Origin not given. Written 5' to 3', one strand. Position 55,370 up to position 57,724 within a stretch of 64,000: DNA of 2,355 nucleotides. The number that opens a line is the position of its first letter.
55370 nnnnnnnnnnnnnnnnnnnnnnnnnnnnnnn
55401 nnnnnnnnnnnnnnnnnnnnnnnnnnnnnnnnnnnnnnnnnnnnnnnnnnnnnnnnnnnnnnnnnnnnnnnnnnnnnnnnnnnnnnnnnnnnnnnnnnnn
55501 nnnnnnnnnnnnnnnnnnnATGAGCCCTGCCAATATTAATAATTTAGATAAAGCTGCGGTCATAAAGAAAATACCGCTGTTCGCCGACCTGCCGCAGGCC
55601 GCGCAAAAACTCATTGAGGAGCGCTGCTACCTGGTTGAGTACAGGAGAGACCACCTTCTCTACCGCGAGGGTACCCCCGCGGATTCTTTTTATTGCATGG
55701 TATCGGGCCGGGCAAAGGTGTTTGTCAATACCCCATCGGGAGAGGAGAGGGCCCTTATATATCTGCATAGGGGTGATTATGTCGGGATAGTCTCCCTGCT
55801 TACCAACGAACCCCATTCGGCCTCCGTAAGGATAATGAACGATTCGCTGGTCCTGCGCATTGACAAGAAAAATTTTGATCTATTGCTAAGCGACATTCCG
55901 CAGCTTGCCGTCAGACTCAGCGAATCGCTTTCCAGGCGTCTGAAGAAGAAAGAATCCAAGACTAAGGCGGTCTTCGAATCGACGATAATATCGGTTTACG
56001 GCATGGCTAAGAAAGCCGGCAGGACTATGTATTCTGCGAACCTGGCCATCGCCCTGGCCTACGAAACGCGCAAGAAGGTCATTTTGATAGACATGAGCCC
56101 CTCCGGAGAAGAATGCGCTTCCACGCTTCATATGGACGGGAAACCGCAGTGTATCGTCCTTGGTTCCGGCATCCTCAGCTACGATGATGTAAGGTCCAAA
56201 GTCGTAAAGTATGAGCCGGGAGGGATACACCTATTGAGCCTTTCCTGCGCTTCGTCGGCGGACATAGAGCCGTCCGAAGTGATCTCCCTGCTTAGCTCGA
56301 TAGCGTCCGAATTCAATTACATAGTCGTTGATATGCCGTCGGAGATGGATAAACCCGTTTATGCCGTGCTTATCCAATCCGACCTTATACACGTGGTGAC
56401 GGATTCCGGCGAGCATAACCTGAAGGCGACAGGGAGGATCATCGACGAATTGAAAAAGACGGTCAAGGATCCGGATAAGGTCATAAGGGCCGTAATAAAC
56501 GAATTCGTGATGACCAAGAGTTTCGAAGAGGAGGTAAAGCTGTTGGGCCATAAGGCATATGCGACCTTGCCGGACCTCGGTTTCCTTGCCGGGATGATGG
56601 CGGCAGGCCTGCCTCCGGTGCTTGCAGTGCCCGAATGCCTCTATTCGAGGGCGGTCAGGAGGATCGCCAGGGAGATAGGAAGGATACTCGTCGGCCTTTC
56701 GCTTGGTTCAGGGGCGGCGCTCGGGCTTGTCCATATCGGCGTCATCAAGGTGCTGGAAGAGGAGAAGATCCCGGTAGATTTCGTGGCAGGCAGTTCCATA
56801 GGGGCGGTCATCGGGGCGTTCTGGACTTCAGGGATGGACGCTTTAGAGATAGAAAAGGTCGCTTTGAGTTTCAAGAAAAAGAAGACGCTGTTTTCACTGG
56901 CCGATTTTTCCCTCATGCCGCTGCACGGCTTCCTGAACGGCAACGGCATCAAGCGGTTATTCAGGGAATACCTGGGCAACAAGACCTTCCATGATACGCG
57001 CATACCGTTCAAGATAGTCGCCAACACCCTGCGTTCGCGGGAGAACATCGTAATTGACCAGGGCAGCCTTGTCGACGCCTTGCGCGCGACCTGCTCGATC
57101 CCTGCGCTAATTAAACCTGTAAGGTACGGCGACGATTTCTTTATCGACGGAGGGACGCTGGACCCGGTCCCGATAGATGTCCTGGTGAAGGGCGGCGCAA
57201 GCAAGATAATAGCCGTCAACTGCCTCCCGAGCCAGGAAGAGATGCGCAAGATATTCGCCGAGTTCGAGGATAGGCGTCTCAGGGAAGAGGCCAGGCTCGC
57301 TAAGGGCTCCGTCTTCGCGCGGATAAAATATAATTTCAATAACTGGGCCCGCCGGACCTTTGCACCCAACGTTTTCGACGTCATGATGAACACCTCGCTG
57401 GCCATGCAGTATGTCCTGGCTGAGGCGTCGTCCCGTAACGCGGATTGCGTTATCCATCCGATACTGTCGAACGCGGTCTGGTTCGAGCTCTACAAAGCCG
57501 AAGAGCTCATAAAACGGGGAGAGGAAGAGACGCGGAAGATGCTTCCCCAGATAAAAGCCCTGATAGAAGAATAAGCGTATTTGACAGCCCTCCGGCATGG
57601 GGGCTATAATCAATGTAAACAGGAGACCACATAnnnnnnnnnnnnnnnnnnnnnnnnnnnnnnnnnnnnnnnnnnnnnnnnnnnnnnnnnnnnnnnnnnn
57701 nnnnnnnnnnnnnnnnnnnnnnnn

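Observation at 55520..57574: Unusual cNMP-binding / pseudo-MinD / patatin domain architecture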

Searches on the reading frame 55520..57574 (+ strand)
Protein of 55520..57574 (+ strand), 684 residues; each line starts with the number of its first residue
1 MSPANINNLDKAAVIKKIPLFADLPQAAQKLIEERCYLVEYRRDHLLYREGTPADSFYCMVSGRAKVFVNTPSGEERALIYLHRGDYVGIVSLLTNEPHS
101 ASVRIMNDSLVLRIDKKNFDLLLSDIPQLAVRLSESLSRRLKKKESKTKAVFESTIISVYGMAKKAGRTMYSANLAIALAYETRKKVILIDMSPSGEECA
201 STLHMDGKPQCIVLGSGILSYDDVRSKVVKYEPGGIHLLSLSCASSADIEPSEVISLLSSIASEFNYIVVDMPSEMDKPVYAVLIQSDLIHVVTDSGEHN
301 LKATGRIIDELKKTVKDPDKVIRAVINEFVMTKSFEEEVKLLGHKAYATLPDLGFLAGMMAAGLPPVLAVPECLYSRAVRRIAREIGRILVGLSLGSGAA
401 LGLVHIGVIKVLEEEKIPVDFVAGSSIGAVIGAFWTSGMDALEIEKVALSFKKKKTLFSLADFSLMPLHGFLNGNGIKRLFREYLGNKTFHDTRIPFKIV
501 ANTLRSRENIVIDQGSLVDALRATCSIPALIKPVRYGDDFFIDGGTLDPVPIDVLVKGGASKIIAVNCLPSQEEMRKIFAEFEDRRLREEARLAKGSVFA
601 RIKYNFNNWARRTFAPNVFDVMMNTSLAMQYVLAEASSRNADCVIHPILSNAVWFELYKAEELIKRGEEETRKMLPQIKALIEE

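Call 3: search_protein_families(library=pfam, proteins=[window:55520-57574:+], max_evalue=1)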
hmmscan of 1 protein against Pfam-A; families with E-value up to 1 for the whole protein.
window:55520-57574:+ (684 aa): 6 families
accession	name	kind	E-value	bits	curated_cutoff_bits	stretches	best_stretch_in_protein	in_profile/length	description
PF01734.28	Patatin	-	2.1e-34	119.8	27.7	1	393-555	1-190/191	Patatin-like phospholipase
PF00027.35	cNMP_binding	-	1.9e-20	73.1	27.5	1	39-123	2-86/89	Cyclic nucleotide-binding domain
PF13614.12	AAA_31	-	1.6e-06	28.6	27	1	156-316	3-169/177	AAA domain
PF01656.29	CbiA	-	1e-05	25.9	25.4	1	166-336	10-93/125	CobQ/CobB/MinD/ParA nucleotide binding domain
PF06564.18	CBP_BcsQ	-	0.019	14.9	21.3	1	156-292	3-144/234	Cellulose biosynthesis protein BcsQ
PF05362.19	Lon_C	-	0.15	12.1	21.1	0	290-359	45-114/205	Lon protease (S16) C-terminal proteolytic domain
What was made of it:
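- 55553..55942 (+): CAP/CRP-type cNMP-binding fold (aa 12-141) including the C-helix. Pfam PF00027, E 1.9e-20 (call 3).
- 56687..57217 (+): Patatin core (aa 390-566): Gly-rich loop GSGAALG (no Arg/Lys), nucleophile Ser426 in GSSIG (56789-56803), Asp543 in DGG (57146-57154). Pfam PF01734, E 2.1e-34 (call 3).
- On Patatin-like phospholipase domain (PF01734): 119.8 bits against a cut-off of 27.7 (call 3).
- On Cyclic-nucleotide-binding domain (PF00027, CAP/PKA type): 73.1 bits against a cut-off of 27.5 (call 3).
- On NTE/PNPLA6: One cNMP-binding domain (call 3).
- Checked: Pfam (call 3).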

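Call 4: search_protein_families(library=ncbifam, proteins=[window:55520-57574:+], max_evalue=1)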
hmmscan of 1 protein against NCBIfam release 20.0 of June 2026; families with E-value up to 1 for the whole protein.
window:55520-57574:+ (684 aa): 21 families
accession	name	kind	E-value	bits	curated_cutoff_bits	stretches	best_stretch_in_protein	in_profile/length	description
NF007623.0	PRK10279.1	equivalog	2.1e-35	122.4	272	1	388-682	3-297/301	patatin-like phospholipase RssA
NF008732.0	PRK11753.1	equivalog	2.7e-13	49.9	266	1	33-149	20-137/214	cAMP-activated global transcriptional regulator CRP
TIGR03815.1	CpaE_hom_Actino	equivalog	1.8e-09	37.2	154.45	1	137-326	96-284/340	septum site-determining protein Ssd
NF041163.2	encap_f2b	equivalog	2e-09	37.1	400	1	16-149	74-209/450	family 2B encapsulin nanocompartment shell protein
TIGR01968.1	minD_bact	equivalog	2.3e-07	30.4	212.9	1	238-383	84-233/261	septum site-determining protein MinD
NF007707.0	PRK10402.1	subfamily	2.5e-07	30.5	180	1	32-140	27-135/226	transcriptional regulator YeiL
TIGR03018.1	pepcterm_TyrKin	hypoth_equivalog_domain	5.9e-07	29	230.65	1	140-210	21-91/207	XrtA-associated tyrosine autokinase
TIGR01969.1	minD_arch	subfamily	7.1e-07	28.6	201.75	1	166-388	12-232/251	cell division ATPase MinD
TIGR03896.1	cyc_nuc_ocin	subfamily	8.9e-07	28.6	161.05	1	42-143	167-268/317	bacteriocin-type transport-associated protein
NF006901.0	PRK09392.1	equivalog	9.3e-07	28.4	211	1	12-143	6-136/236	transcriptional activator FtrB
NF043045.1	T4SS_VpdC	equivalog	1e-05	23.8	1000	1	403-455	318-370/880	Dot/Icm T4SS effector VpdC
NF041546.1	ParA_partition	equivalog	1.8e-05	24.4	180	1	253-340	65-153/203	ParA family partition ATPase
NF058543.1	ActPatMycb56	equivalog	4.8e-05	22.4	460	1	21-141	4-122/317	acetyltransferase Pat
NF008365.0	PRK11161.1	subfamily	5.2e-05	22.7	228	1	43-143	54-153/250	fumarate/nitrate reduction transcriptional regulator Fnr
NF041283.1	PrgP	equivalog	0.00047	19.5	400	1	256-317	115-176/297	ParA superfamily DNA segregation protein PrgP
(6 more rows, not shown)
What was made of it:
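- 57218..57571 (+): C-terminal helical region (aa 567-684) shared with RssA-type patatins. NCBIfam RssA model matched over aa 388-682, profile positions 3-297 of 301 (call 4).
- On MinD proper: The MinD NCBIfam model scores 30 bits against a cut-off of 213 (call 4).
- Closest known: Bacterial RssA/YchK-type patatin-like proteins. Same: Same C-terminal helical extension (RssA model matched end to end over aa 388-682, call 4).
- The best NCBIfam match is RssA over the whole C-terminal half (call 4).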

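Call 7: find_homologous_proteins(query=window:55520-57574:+)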
Query window:55520-57574:+ (684 aa): 436 proteins with E <= 0.001 among 8000 candidates; the best 120 are listed.
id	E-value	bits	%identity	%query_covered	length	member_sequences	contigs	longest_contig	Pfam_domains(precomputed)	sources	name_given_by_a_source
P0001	0.0e+0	1438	94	100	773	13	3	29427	PF01656.30,PF13614.13,PF00027.36,PF01734.28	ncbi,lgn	-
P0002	0.0e+0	1264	80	100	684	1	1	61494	PF13614.13,PF00027.36,PF01734.28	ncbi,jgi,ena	ncbi:MAG: patatin-like phospholipase family protein [Candidatus Omnitrophota bacterium]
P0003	0.0e+0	1247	79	100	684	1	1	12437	PF13614.13,PF00027.36,PF01734.28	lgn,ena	-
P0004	0.0e+0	1241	79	100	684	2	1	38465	PF13614.13,PF00027.36,PF01734.28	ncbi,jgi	ncbi:MAG: patatin-like phospholipase family protein [Candidatus Omnitrophota bacterium]|jgi:NTE fami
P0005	0.0e+0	1241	79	100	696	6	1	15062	PF13614.13,PF00027.36,PF01734.28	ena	-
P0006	0.0e+0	1235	79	100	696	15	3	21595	PF13614.13,PF00027.36,PF01734.28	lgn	-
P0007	0.0e+0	1229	78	100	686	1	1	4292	PF13614.13,PF00027.36,PF01734.28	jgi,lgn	jgi:NTE family protein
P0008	0.0e+0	1164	74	100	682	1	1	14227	PF13614.13,PF00027.36,PF01734.28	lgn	-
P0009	0.0e+0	1153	74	100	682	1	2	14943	PF13614.13,PF00027.36,PF01734.28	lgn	-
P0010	0.0e+0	1152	73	100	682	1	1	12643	PF13614.13,PF00027.36,PF01734.28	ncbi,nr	ncbi:MAG: patatin-like phospholipase family protein [Candidatus Omnitrophica bacterium]|nr:patatin-l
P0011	0.0e+0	1149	73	100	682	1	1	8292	PF13614.13,PF00027.36,PF01734.28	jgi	-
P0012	0.0e+0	1147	73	100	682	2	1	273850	PF13614.13,PF00027.36,PF01734.28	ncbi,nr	ncbi:MAG: patatin-like phospholipase family protein [Candidatus Omnitrophica bacterium]|nr:patatin-l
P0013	0.0e+0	1144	73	100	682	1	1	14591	PF13614.13,PF00027.36,PF01734.28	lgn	-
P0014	0.0e+0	1143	74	100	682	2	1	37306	PF13614.13,PF00027.36,PF01734.28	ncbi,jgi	ncbi:MAG: patatin-like phospholipase family protein [Candidatus Omnitrophota bacterium]|jgi:NTE fami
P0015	0.0e+0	1142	74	99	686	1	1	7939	PF13614.13,PF00027.36,PF01734.28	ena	-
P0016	0.0e+0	1141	73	100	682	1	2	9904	PF13614.13,PF00027.36,PF01734.28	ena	-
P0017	0.0e+0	1136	72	100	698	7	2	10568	PF13614.13,PF00027.36,PF01734.28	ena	-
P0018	0.0e+0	1129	73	100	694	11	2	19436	PF13614.13,PF00027.36,PF01734.28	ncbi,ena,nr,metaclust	ncbi:MAG: hypothetical protein A3I43_01610 [Omnitrophica WOR_2 bacterium RIFCSPLOWO2_02_FULL_50_19]|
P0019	0.0e+0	1128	72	100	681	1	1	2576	PF13614.13,PF00027.36,PF01734.28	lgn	-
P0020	0.0e+0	1120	70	100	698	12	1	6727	PF13614.13,PF00027.36,PF01734.28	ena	-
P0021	0.0e+0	1117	72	100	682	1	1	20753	PF13614.13,PF00027.36,PF01734.28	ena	-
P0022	0.0e+0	1072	80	87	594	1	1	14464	PF13614.13,PF01734.28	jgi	-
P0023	0.0e+0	1062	68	99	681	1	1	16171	PF13614.13,PF00027.36,PF01734.28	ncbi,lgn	-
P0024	0.0e+0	1048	68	99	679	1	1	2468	PF13614.13,PF00027.36,PF01734.28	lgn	-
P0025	0.0e+0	1032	67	100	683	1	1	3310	PF13614.13,PF00027.36,PF01734.28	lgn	-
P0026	0.0e+0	1023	67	100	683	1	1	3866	PF13614.13,PF00027.36,PF01734.28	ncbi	-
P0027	0.0e+0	1020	67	100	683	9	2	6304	PF00027.36,PF01734.28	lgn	-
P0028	3.1e-298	1009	68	97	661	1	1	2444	PF13614.13,PF00027.36,PF01734.28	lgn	-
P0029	6.8e-298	1008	78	82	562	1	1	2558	PF13614.13,PF00027.36,PF01734.28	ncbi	ncbi:MAG: patatin-like phospholipase family protein, partial [Candidatus Omnitrophota bacterium]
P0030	9.0e-294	994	65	100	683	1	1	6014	PF13614.13,PF00027.36,PF01734.28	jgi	jgi:predicted acylesterase/phospholipase RssA/CRP-like cAMP-binding protein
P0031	1.9e-289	980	65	100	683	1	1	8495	PF00027.36,PF01734.28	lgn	-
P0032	8.6e-289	977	64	100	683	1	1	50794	PF00027.36,PF01734.28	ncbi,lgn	-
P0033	4.2e-284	962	63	100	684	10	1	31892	PF13614.13,PF00027.36,PF01734.28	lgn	-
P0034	2.5e-282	956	62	100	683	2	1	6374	PF13614.13,PF00027.36,PF01734.28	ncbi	-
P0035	6.2e-282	955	62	100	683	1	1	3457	PF13614.13,PF00027.36,PF01734.28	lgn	-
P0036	1.2e-281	954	62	100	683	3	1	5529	PF13614.13,PF00027.36,PF01734.28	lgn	-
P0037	6.7e-279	945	60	100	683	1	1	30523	PF13614.13,PF00027.36,PF01734.28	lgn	-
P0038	7.8e-279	945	62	100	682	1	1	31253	PF13614.13,PF00027.36,PF01734.28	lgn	-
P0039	2.2e-278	943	62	100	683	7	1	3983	PF01656.30,PF13614.13,PF00027.36,PF01734.28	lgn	-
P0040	5.8e-278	942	62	99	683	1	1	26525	PF13614.13,PF00027.36,PF01734.28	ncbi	-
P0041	5.4e-272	922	61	100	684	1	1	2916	PF13614.13,PF00027.36,PF01734.28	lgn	-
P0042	4.8e-270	915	61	100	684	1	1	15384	PF13614.13,PF00027.36,PF01734.28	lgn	-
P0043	1.9e-260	884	58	99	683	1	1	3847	PF13614.13,PF00027.36,PF01734.28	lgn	-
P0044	1.2e-257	875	59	99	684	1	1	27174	PF00027.36,PF01734.28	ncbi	ncbi:MAG: patatin-like phospholipase family protein [Candidatus Omnitrophota bacterium]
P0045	3.2e-240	817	69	75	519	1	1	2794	PF13614.13,PF00027.36,PF01734.28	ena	-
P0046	2.5e-181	622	44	100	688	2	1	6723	PF13614.13,PF00027.36,PF01734.28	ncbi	-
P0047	1.2e-179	617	45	98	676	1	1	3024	PF00027.36,PF01734.28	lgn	-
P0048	7.1e-179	614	43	99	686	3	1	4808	PF13614.13,PF00027.36,PF01734.28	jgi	-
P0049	3.7e-178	612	44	99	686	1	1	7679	PF13614.13,PF00027.36,PF01734.28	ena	-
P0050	9.5e-178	611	43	100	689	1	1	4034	PF13614.13,PF00027.36,PF01734.28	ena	-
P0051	8.7e-176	604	43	99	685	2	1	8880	PF13614.13,PF00027.36,PF01734.28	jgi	-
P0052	3.9e-175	602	44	98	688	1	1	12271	PF01656.30,PF13614.13,PF00027.36,PF01734.28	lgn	-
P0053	1.1e-174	600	43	99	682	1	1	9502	PF01656.30,PF13614.13,PF00027.36,PF01734.28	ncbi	-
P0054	1.1e-173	597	43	99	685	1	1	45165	PF13614.13,PF00027.36,PF01734.28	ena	-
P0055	4.9e-173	595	43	99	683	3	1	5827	PF13614.13,PF00027.36,PF01734.28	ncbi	-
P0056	5.0e-173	595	42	100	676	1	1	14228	PF13614.13,PF00027.36,PF01734.28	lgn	-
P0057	5.2e-173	595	43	100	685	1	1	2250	PF13614.13,PF00027.36,PF01734.28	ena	-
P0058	2.1e-172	593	42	99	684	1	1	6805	PF13614.13,PF00027.36,PF01734.28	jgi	jgi:NTE family protein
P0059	1.4e-171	590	43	99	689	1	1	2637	PF01656.30,PF13614.13,PF00027.36,PF01734.28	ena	-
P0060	2.3e-171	589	43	99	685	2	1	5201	PF01656.30,PF13614.13,PF00027.36,PF01734.28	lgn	-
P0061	2.6e-170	586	42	100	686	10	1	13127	PF13614.13,PF00027.36,PF01734.28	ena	-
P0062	2.6e-170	586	43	99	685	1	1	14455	PF00027.36,PF01734.28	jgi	-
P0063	2.8e-170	586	43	100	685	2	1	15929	PF01656.30,PF13614.13,PF00027.36,PF01734.28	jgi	-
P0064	3.0e-170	586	41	99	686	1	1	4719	PF00027.36,PF01734.28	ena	-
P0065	5.7e-170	585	43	99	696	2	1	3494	PF13614.13,PF00027.36,PF01734.28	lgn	-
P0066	6.8e-170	585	43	99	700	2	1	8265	PF13614.13,PF00027.36,PF01734.28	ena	-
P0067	4.0e-169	582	42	99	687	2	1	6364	PF10609.16,PF13614.13,PF00027.36,PF01734.28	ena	-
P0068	4.4e-169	582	43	99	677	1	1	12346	PF13614.13,PF00027.36,PF01734.28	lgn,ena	-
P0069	4.5e-169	582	42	100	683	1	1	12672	PF10609.16,PF13614.13,PF00027.36,PF01734.28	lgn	-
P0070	1.3e-168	580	42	99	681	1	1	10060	PF13614.13,PF00027.36,PF01734.28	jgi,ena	-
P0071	1.6e-168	580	43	99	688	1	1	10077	PF00027.36,PF01734.28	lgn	-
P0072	2.1e-168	580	41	99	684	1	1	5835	PF13614.13,PF00027.36,PF01734.28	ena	-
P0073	6.0e-166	572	44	99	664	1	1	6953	PF00027.36,PF01734.28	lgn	-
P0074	1.0e-165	571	43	98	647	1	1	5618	PF13614.13,PF00027.36,PF01734.28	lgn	-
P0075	1.5e-165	570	41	99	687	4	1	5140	PF13614.13,PF00027.36,PF01734.28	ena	-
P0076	2.6e-165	569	43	99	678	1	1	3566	PF13614.13,PF00027.36,PF01734.28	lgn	-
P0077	7.5e-165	568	40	99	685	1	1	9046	PF01656.30,PF13614.13,PF00027.36,PF01734.28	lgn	-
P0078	1.5e-164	567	42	99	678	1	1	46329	PF13614.13,PF00027.36,PF01734.28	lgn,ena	-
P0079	2.1e-164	566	41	99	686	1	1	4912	PF00027.36,PF01734.28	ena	-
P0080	7.8e-164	565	42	99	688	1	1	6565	PF00027.36,PF01734.28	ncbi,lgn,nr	ncbi:MAG: patatin-like phospholipase family protein [Candidatus Omnitrophica bacterium]|nr:patatin-l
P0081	5.7e-163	562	42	99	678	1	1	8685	PF13614.13,PF00027.36,PF01734.28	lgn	-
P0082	7.7e-163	561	43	100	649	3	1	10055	PF13614.13,PF00027.36,PF01734.28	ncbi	-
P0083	6.2e-162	558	40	99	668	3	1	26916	PF00027.36,PF01734.28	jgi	-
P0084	3.9e-161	556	40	99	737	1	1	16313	PF01656.30,PF13614.13,PF00027.36,PF01734.28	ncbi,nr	ncbi:MAG: patatin-like phospholipase family protein [Candidatus Omnitrophica bacterium]|nr:patatin-l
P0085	5.0e-161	555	69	53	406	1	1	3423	PF06429.19,PF13614.13,PF00027.36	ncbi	-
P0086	1.4e-160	554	40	99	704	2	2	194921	PF00027.36,PF01734.28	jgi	-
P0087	4.2e-160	552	40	99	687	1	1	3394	PF00027.36,PF01734.28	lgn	-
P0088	4.5e-160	552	43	99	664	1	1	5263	PF00027.36,PF01734.28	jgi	-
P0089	5.4e-160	552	41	99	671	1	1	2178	PF13614.13,PF00027.36,PF01734.28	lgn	-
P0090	1.2e-159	551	41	100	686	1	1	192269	PF10609.16,PF13614.13,PF00027.36,PF01734.28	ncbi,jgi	jgi:NTE family protein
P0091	2.9e-159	550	39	99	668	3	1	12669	PF13614.13,PF00027.36,PF01734.28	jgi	jgi:NTE family protein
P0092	6.8e-159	548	42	98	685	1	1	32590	PF00027.36,PF01734.28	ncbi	ncbi:patatin-like phospholipase family protein [Thermoproteota archaeon]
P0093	1.1e-158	548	40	99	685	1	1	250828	PF10609.16,PF13614.13,PF00027.36,PF01734.28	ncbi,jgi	jgi:predicted acylesterase/phospholipase RssA/CRP-like cAMP-binding protein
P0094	4.8e-158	545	39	99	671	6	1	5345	PF01656.30,PF00027.36,PF01734.28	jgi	jgi:NTE family protein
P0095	1.4e-157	544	38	99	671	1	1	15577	PF01656.30,PF00027.36,PF01734.28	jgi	-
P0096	2.0e-157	543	40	97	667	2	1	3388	PF10609.16,PF01656.30,PF13614.13,PF00027.36,PF01734.28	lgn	-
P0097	2.7e-157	543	40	99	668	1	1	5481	PF13614.13,PF00027.36,PF01734.28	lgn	-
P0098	7.7e-157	542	40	99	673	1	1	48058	PF01656.30,PF00027.36,PF01734.28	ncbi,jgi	ncbi:MAG: patatin-like phospholipase family protein [Candidatus Omnitrophota bacterium]|jgi:NTE fami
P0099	8.4e-157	541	39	99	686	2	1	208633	PF00027.36,PF01734.28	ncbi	-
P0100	1.0e-156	541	38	99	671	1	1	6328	PF13614.13,PF00027.36,PF01734.28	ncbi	-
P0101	1.2e-156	541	40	99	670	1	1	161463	PF00027.36,PF01734.28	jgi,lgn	jgi:NTE family protein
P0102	1.2e-156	541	41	99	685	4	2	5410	PF13614.13,PF00027.36,PF01734.28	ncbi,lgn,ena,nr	ncbi:MAG TPA: patatin-like phospholipase family protein [Candidatus Omnitrophota bacterium]|nr:patat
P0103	3.0e-156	540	40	98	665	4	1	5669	PF00027.36,PF01734.28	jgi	jgi:NTE family protein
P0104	8.9e-156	538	40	100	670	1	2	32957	PF01656.30,PF00027.36,PF01734.28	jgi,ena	-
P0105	1.0e-155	538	40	99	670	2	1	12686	PF00027.36,PF01734.28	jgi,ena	-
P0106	1.1e-155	538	39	99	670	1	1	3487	PF13614.13,PF00027.36,PF01734.28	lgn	-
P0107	1.5e-155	537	39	99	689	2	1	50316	PF00027.36,PF01734.28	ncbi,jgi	ncbi:MAG: patatin-like phospholipase family protein [Candidatus Omnitrophota bacterium]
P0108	1.6e-155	537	40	98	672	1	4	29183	PF01656.30,PF00027.36,PF01734.28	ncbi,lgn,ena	-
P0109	3.0e-155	536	40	99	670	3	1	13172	PF00027.36,PF01734.28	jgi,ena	-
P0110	3.4e-155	536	39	99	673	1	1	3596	PF01656.30,PF00027.36,PF01734.28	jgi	-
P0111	4.3e-155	536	41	99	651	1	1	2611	PF13614.13,PF00027.36,PF01734.28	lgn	-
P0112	4.5e-155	536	42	99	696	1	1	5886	PF13614.13,PF00027.36,PF01734.28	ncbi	-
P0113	7.8e-155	535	39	98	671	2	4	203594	PF01656.30,PF00027.36,PF01734.28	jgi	-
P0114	8.4e-155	535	39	99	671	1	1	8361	PF00027.36,PF01734.28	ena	-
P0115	1.4e-154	534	42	99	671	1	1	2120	PF13614.13,PF00027.36,PF01734.28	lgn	-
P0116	1.5e-154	534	39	98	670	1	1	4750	PF01656.30,PF00027.36,PF01734.28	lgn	-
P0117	1.8e-154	534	40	98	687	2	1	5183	PF00027.36,PF01734.28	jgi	jgi:NTE family protein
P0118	3.1e-154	533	41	99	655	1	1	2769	PF13614.13,PF00027.36,PF01734.28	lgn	-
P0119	3.7e-154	533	39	99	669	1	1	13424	PF00027.36,PF01734.28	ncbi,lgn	-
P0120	4.3e-154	532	41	99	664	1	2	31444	PF00027.36,PF01734.28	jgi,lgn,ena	-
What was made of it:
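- Sources label homologues 'NTE family protein' (call 7).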
